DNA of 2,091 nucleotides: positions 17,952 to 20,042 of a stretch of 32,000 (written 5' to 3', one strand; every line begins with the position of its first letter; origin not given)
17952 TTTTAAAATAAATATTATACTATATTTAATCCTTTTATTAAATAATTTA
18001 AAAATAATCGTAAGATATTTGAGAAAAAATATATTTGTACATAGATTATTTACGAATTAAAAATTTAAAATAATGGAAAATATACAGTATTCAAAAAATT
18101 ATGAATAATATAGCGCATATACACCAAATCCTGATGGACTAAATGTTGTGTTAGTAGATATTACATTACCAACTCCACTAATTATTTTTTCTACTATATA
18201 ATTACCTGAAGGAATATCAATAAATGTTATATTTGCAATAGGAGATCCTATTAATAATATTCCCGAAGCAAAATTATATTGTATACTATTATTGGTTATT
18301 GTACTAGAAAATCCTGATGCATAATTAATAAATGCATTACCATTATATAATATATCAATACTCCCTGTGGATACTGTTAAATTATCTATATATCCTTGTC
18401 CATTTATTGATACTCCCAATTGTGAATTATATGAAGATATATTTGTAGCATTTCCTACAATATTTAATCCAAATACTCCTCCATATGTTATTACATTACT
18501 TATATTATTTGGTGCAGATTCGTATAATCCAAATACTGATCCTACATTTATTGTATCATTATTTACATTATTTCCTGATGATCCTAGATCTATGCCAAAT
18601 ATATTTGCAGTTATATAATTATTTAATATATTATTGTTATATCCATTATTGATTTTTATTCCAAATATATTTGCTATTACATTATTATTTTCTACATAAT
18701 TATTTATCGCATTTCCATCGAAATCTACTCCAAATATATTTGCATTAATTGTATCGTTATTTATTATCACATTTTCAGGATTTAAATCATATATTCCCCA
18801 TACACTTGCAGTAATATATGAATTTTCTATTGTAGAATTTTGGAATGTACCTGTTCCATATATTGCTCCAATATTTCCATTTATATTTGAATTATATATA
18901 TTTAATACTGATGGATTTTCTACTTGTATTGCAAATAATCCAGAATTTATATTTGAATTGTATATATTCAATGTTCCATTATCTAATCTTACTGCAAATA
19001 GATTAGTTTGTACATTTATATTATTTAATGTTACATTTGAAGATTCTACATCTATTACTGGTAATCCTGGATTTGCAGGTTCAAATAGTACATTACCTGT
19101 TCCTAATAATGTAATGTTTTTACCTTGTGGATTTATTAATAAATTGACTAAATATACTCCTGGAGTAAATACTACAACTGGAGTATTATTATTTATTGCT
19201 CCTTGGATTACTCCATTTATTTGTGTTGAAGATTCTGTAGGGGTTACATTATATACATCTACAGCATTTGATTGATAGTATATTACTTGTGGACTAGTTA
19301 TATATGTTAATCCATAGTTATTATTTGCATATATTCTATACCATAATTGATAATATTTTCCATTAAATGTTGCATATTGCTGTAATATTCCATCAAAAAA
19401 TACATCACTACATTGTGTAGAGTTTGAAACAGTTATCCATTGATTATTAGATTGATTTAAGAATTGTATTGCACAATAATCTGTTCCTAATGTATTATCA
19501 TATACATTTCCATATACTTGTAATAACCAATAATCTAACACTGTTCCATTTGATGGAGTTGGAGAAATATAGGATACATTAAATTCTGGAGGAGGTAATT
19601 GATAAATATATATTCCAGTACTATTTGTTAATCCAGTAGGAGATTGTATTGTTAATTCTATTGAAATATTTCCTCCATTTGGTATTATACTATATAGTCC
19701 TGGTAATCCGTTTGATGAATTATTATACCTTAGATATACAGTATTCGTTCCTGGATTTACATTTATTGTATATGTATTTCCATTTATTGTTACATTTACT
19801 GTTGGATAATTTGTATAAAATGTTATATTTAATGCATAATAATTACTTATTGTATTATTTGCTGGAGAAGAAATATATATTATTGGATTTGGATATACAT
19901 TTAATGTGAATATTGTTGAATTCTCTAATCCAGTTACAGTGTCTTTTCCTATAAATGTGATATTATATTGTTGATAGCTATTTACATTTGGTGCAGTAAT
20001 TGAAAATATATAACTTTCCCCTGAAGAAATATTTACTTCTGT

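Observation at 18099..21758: Giant, sequon-dense Ig-repeat and beta-helix secreted protein embedded among archaellin genes: candidate S-layer protein or host-attachment adhesin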

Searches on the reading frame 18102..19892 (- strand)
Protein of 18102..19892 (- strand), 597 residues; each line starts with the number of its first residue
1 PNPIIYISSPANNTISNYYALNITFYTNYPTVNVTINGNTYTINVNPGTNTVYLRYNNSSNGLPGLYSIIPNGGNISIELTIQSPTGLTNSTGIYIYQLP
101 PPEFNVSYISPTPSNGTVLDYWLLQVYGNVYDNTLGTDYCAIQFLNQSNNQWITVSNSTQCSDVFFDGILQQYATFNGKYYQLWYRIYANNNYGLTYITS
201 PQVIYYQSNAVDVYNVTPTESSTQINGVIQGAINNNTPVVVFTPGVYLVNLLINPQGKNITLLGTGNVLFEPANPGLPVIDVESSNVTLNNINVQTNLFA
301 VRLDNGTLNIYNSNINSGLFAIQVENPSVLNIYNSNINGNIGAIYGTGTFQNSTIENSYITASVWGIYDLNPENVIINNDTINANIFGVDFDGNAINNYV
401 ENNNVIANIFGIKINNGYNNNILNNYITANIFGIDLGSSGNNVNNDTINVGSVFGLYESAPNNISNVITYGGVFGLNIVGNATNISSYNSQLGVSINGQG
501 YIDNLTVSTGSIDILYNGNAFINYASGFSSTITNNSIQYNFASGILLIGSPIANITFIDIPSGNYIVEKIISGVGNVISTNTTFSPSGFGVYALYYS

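Call 36: find_homologous_proteins(query=window:18102-19892:-, max_evalue=0.001)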
Query window:18102-19892:- (597 aa): 18 proteins with E <= 0.001 among 8000 candidates.
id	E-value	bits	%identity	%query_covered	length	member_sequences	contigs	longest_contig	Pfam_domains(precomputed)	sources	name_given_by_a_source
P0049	1.1e-217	743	65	100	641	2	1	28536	PF13229.13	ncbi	ncbi:MAG: hypothetical protein RXO36_01485, partial [Candidatus Nanopusillus acidilobi]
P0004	2.5e-217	741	65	100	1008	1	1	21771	PF13229.13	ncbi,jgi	jgi:hypothetical protein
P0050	6.3e-217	740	64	100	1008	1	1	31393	PF14524.13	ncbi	ncbi:MAG: hypothetical protein RXN31_01690 [Candidatus Nanopusillus acidilobi]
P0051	2.1e-216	738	63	100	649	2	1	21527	-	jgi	-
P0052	9.0e-216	736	65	100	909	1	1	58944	PF13229.13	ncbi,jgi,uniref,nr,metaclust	ncbi:putative secreted protein [Candidatus Nanobsidianus stetteri]|uniref:Putative secreted protein 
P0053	9.8e-216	736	64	100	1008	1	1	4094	-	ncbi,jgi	jgi:hypothetical protein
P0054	1.7e-215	735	64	100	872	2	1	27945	-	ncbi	ncbi:hypothetical protein, partial [Candidatus Nanobsidianus stetteri]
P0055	1.3e-214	732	64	100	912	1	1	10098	-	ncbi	ncbi:hypothetical protein DDW05_02245, partial [Candidatus Nanobsidianus stetteri]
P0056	3.1e-212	724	63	100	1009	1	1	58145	PF14524.13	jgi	-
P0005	1.3e-207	709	63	100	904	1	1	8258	PF13229.13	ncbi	-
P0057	2.3e-206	705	62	100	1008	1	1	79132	PF14524.13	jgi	jgi:hypothetical protein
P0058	2.4e-206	705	62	100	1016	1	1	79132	PF14524.13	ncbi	-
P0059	1.8e-202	692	61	100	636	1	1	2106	PF13229.13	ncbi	ncbi:MAG: hypothetical protein ACO2ON_02655, partial [Candidatus Nanopusillus sp.]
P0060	1.2e-195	670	62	96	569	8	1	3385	PF13229.13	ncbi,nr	ncbi:MAG: hypothetical protein RQ869_03435, partial [Candidatus Nanopusillus sp.]|nr:hypothetical pr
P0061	1.2e-159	551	63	78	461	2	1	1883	-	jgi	jgi:hypothetical protein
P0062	4.5e-136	473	61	72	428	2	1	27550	PF13229.13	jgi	jgi:parallel beta-helix repeat protein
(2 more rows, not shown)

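Call 47: predict_structure(alignment_id=A2)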
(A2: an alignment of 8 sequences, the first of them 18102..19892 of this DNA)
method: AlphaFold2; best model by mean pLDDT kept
length: 597 residues; sequences in the alignment: 8
mean_pLDDT: 68.4   pTM: 0.57
mean pLDDT of the five models: 68.4, 65.1, 63.6, 61.2, 60.6
residues with pLDDT >= 90: 68; 70-90: 262; 50-70: 127; < 50: 140
segments of 3 or more residues with pLDDT < 50: 109-137, 162-182, 206-211, 519-597
pLDDT, mean of each block of 10 residues (from residue 1): 72 53 86 89 90 80 81 79 77 77 56 35 41 46 61 60 45 42 63 64 48 66 85 77 82 84 77 82 87 81 89 84 87 87 75 90 89 92 91 91 91 90 89 84 81 72 76 68 61 60 57 51 39 32 35 37 36 35 29 24
secondary structure, 60 per line:
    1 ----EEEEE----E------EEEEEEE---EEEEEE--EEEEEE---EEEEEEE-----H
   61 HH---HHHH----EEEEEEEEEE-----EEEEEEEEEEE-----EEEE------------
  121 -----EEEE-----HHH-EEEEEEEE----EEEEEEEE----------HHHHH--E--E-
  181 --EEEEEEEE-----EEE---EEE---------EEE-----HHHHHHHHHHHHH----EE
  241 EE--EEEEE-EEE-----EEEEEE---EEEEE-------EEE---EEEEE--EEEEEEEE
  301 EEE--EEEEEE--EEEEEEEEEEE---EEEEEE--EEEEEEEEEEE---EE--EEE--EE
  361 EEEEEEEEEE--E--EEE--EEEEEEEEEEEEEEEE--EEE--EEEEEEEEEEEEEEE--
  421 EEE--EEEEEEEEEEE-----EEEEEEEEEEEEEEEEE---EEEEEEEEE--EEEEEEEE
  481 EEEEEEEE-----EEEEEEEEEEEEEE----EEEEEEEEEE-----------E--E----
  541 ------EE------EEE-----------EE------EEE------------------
elements in order: E5-9 E21-27 E31-36 E39-44 E48-54 H66-69 E74-83 E89-99 E105-108 E126-129 E139-146 E151-158 H169-173 E183-190 E196-198 E202-204 E214-216 H222-234 E239-242 E245-249 E251-253 E259-264 E268-272 E280-282 E286-290 E293-303 E306-311 E314-324 E328-333 E336-346 E354-356 E359-370 E376-378 E381-396 E399-401 E404-418 E421-423 E426-436 E442-458 E462-470 E473-488 E494-507 E512-521 E555-557 E577-579

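Call 49: search_protein_representatives(alignment_id=A2)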
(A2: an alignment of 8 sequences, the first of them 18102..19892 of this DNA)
Query: 8 sequences, 649 profile positions. Proteins with E-value up to 0.001 (for the whole library): 455; up to 1e-10: 29; up to 1e-30: 10. The best 150 are listed.
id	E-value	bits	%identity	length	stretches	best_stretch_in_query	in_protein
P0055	0.0e+00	1170.5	-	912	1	2-649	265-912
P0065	3.1e-259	878.1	-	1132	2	3-649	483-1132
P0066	6.0e-255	863.9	-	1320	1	1-649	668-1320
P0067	2.9e-177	607.2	-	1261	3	2-648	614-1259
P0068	6.1e-163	559.9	-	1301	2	2-649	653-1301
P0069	1.0e-93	331.2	-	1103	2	29-648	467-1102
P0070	2.1e-83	297.1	-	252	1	209-378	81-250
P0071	5.0e-62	226.5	-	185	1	465-648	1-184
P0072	2.5e-59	217.6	-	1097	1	128-647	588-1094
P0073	5.7e-35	137.1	-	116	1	528-649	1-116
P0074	2.4e-26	108.6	-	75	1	417-488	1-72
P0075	1.6e-24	102.6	-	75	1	435-506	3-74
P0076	1.1e-20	89.9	-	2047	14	438-492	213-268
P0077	3.0e-17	78.5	-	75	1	417-477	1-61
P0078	1.2e-15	73.3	-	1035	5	395-545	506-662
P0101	1.6e-09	53.0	-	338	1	262-524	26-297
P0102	1.8e-09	52.9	-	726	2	280-534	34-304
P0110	7.1e-09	50.9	-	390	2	280-508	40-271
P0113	1.0e-08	50.3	-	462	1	277-479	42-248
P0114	1.2e-08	50.2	-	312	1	276-488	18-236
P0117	1.3e-08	50.0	-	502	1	266-499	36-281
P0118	1.3e-08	50.0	-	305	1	281-509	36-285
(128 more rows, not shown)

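Call 50: search_protein_families(library=pfam, proteins=[P0067, P0069, P0072, P0101, P0102, P0110, P0113, P0114, P0117, P0118], max_evalue=0.001)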
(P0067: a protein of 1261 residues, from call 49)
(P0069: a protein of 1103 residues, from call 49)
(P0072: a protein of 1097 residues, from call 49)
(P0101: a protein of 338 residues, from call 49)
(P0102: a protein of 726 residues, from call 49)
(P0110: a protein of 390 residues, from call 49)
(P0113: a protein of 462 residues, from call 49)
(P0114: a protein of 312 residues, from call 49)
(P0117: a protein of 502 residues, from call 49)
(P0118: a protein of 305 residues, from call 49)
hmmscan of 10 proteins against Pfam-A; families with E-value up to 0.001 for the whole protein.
P0067 (1261 aa): 9 families
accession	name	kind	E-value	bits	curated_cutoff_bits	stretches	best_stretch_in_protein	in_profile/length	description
PF10102.14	DUF2341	-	4.7e-30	104.3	23.4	1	70-152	1-83/84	Domain of unknown function (DUF2341)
PF13229.12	Beta_helix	-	8.3e-09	35.7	25.9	1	951-1091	9-156/158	Right handed beta helix region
PF14734.12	DUF4469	-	3.3e-08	33.8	22.6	0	519-562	54-97/101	Domain of unknown function (DUF4469) with IG-like fold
PF19077.6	Big_13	-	7.4e-06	26.8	27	0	422-467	54-100/102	Bacterial Ig-like domain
PF01835.25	MG2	-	3.7e-05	24.4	32.8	0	502-562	34-94/96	MG2 domain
PF10633.15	NPCBM_assoc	-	4.6e-05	24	24.4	0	402-452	21-76/78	NPCBM-associated, NEW3 domain of alpha-galactosidase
PF22076.2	Cep192_D6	-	0.00013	22.5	35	0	472-545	3-78/101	Cep192 domain 6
PF10989.13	DUF2808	-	0.00017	22.1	25.3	0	441-567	23-144/146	Protein of unknown function (DUF2808)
PF23667.1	CUB_CDCP1_1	-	0.00025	21.3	27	0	353-412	2-58/72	CDCP1 CUB domain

P0069 (1103 aa): 1 family
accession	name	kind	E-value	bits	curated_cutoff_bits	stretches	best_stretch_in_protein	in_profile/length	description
PF10102.14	DUF2341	-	1.1e-19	71.1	23.4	1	66-136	1-68/84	Domain of unknown function (DUF2341)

P0072 (1097 aa): 2 families
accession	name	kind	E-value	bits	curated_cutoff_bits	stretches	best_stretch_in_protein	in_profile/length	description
PF10102.14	DUF2341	-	2.4e-16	60.4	23.4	1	69-164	1-83/84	Domain of unknown function (DUF2341)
PF21471.3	Reelin_subrepeat-B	-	0.00013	22.2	27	1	175-304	4-126/127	Reelin subrepeat B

P0101 (338 aa): 2 families
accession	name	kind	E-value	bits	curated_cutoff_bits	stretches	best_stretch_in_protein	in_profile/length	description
PF05048.19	NosD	-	9e-26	91.1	23.6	2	197-310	68-185/212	Periplasmic copper-binding protein (NosD)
PF13229.12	Beta_helix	-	4.4e-17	62.6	25.9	2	98-229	27-157/158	Right handed beta helix region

P0102 (726 aa): 4 families
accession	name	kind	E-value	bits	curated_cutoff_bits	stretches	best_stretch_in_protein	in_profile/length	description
PF05048.19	NosD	-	8.6e-59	199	23.6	3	320-492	43-212/212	Periplasmic copper-binding protein (NosD)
PF13229.12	Beta_helix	-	2.6e-39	134.8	25.9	4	271-401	24-158/158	Right handed beta helix region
PF17957.7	Big_7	-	1.2e-05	26.3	24.1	0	616-682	1-70/70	Bacterial Ig domain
PF19077.6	Big_13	-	0.0003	21.7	27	0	669-700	68-100/102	Bacterial Ig-like domain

P0110 (390 aa): 4 families
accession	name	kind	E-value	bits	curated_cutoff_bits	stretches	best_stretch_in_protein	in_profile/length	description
PF13229.12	Beta_helix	-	2.2e-42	144.8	25.9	2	222-340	2-120/158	Right handed beta helix region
PF05048.19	NosD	-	1.5e-38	132.9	23.6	2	188-333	28-172/212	Periplasmic copper-binding protein (NosD)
PF07602.17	DUF1565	-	4.9e-14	52.7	20.3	1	107-181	107-170/257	Protein of unknown function (DUF1565)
PF12708.12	Pect-lyase_RHGA_epim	-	3.3e-08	34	27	0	133-201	146-212/213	Rhamnogalacturonase A/epimerase, pectate lyase-like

P0113 (462 aa): 2 families
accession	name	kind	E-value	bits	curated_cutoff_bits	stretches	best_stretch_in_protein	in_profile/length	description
PF05048.19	NosD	-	1.3e-26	93.8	23.6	1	116-289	36-212/212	Periplasmic copper-binding protein (NosD)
PF13229.12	Beta_helix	-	1e-13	51.7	25.9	1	100-246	8-158/158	Right handed beta helix region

P0114 (312 aa): 2 families
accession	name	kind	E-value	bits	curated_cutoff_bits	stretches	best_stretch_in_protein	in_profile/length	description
PF05048.19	NosD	-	9.2e-30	104.1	23.6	2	140-278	62-212/212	Periplasmic copper-binding protein (NosD)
PF13229.12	Beta_helix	-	3.2e-21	76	25.9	2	62-202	18-157/158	Right handed beta helix region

P0117 (502 aa): 2 families
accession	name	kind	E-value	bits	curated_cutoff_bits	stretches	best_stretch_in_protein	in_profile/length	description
PF05048.19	NosD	-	3.8e-31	108.6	23.6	1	107-312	2-212/212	Periplasmic copper-binding protein (NosD)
PF13229.12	Beta_helix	-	4.9e-21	75.4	25.9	2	88-207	38-156/158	Right handed beta helix region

P0118 (305 aa): 3 families
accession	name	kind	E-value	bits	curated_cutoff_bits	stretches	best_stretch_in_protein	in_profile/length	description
PF05048.19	NosD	-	3.8e-34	118.4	23.6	2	96-238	18-154/212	Periplasmic copper-binding protein (NosD)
PF13229.12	Beta_helix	-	1e-20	74.4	25.9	2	192-279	2-92/158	Right handed beta helix region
PF13786.12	DUF4179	-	0.00065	20.5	30.1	1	5-82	9-84/94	Domain of unknown function (DUF4179)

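Call 51: fold_search(model_id=the predicted structure, library=pdb)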
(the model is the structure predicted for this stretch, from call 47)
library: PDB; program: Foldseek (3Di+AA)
matches with E <= 10: 839; with E <= 0.001: 2
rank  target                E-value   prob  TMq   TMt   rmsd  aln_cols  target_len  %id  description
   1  4mr0_B                5.8e-04  1.00  0.33  0.42   8.6       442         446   13  Crystal structure of PfbA, a surface adhesin of Streptococcus pneumoniae (released 2014-02-05)
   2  6k0p_A                9.4e-04  1.00  0.33  0.35  18.4       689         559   11  Catalytic domain of GH87 alpha-1,3-glucanase D1045A in complex with nigerose (released 2019-12-25)
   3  4p99_A                1.0e-03  1.00  0.16  0.21  13.9       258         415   12  Ca2+-stabilized adhesin helps an Antarctic bacterium reach out and bind ice (released 2014-06-18)
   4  3pdd                  1.1e-03  1.00  0.13  0.34  11.5       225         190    9  Structures of Clostridium thermocellum CbhA fibronectin(III)-like modules (released 2011-11-23)
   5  2yn3_D                1.1e-03  0.99  0.12  0.27  12.9       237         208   15  Structural insight into the giant calcium-binding adhesin SiiE: implications for the adhesion of Salmonella enterica t (released 2013-04-03)
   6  7c7d_A                1.3e-03  1.00  0.29  0.32  16.8       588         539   13  Crystal structure of the catalytic unit of thermostable GH87 alpha-1,3-glucanase from Streptomyces thermodiastaticus s (released 2020-11-11)
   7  2yn3_A                1.4e-03  1.00  0.15  0.26  11.4       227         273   11  Structural insight into the giant calcium-binding adhesin SiiE: implications for the adhesion of Salmonella enterica t (released 2013-04-03)
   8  7ceg_A                1.5e-03  1.00  0.17  0.23   9.1       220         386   15  Crystal structure of the complex between mouse PTP delta and neuroligin-3 (released 2021-02-24)
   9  7chu_A                1.7e-03  0.94  0.20  0.22  16.2       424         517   13  Geobacillus virus E2 - ORF18 (released 2021-04-14)
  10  2yn3_B                1.8e-03  1.00  0.14  0.27  10.1       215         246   12  Structural insight into the giant calcium-binding adhesin SiiE: implications for the adhesion of Salmonella enterica t (released 2013-04-03)
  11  3mtr_A                2.3e-03  1.00  0.21  0.49   7.4       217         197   14  Crystal structure of the Ig5-FN1 tandem of human NCAM (released 2010-06-23)
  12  2yn5_A                2.6e-03  0.99  0.15  0.24  10.8       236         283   10  Structural insight into the giant calcium-binding adhesin SiiE: implications for the adhesion of Salmonella enterica t (released 2013-04-03)
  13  2yn5_B                3.1e-03  0.99  0.15  0.25  10.9       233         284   11  Structural insight into the giant calcium-binding adhesin SiiE: implications for the adhesion of Salmonella enterica t (released 2013-04-03)
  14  6pok                  3.3e-03  1.00  0.13  0.34  12.1       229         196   13  Crystal structure of the Robo3 FN2-3 domains (released 2020-05-06)
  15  2yn3_C                4.8e-03  0.99  0.15  0.26  10.5       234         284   10  Structural insight into the giant calcium-binding adhesin SiiE: implications for the adhesion of Salmonella enterica t (released 2013-04-03)
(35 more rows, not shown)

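Call 60: list_cluster_members(proteins=[P0065, P0066, P0067, P0068, P0069, P0072])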
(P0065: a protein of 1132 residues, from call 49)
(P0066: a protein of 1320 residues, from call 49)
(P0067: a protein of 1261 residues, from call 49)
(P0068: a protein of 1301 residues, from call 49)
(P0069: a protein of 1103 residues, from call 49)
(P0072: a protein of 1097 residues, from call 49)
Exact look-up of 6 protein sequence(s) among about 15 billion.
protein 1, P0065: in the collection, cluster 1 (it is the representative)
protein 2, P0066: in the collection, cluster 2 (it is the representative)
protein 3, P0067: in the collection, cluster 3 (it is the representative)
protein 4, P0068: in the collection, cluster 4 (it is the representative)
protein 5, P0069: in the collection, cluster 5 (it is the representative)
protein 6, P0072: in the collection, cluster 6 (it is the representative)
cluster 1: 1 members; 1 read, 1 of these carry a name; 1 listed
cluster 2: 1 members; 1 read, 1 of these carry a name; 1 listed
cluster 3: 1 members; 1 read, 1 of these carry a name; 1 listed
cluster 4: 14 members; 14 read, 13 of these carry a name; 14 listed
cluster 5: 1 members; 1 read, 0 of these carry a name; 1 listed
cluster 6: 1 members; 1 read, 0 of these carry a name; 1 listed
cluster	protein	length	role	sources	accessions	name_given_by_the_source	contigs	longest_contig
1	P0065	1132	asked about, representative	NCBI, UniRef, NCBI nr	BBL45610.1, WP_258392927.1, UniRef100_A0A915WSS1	hypothetical protein MJ1_0451 [Nanobdella aerobiophila] | Right handed beta helix domain-containing protein n=1 Tax=Nanobdella aerobiophila ... | right-handed parallel beta-helix repeat-containing protein [Nanobdella aerobiophila]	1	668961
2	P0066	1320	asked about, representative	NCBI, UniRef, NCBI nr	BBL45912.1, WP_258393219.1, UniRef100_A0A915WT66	hypothetical protein MJ1_0776 [Nanobdella aerobiophila] | Uncharacterized protein n=1 Tax=Nanobdella aerobiophila TaxID=2586965 ... | hypothetical protein [Nanobdella aerobiophila]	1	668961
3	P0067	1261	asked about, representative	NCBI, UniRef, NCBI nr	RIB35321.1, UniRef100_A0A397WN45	MAG: hypothetical protein BXU00_02210 [Candidatus Nanoclepta minutus] | PKD/Chitinase domain-containing protein n=1 Tax=Candidatus Nanoclepta minutus ...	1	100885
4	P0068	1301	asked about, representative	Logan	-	-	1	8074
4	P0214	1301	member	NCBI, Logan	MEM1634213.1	MAG: right-handed parallel beta-helix repeat-containing protein [Nanopusillaceae archaeon]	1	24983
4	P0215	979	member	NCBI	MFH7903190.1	MAG: right-handed parallel beta-helix repeat-containing protein, partial [Candidatus ...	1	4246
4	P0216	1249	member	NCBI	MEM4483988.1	MAG: right-handed parallel beta-helix repeat-containing protein, partial [Candidatus ...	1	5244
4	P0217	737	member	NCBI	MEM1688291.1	MAG: right-handed parallel beta-helix repeat-containing protein, partial [Nanopusillaceae ...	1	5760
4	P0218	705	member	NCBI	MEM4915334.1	MAG: hypothetical protein QXT85_01120, partial [Nanopusillaceae archaeon]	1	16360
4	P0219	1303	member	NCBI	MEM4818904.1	MAG: right-handed parallel beta-helix repeat-containing protein [Nanopusillaceae archaeon]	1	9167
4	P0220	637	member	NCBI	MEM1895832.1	MAG: right-handed parallel beta-helix repeat-containing protein, partial [Nanopusillaceae ...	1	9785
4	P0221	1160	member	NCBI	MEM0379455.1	MAG: right-handed parallel beta-helix repeat-containing protein, partial [Nanopusillaceae ...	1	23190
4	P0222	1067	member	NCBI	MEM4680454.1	MAG: right-handed parallel beta-helix repeat-containing protein, partial [Nanopusillaceae ...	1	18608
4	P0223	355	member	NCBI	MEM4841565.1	MAG: right-handed parallel beta-helix repeat-containing protein, partial [Nanopusillaceae ...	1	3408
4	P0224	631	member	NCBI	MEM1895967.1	MAG: hypothetical protein QXR54_02180, partial [Nanopusillaceae archaeon]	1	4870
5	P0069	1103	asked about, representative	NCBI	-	-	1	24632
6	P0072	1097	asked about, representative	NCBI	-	-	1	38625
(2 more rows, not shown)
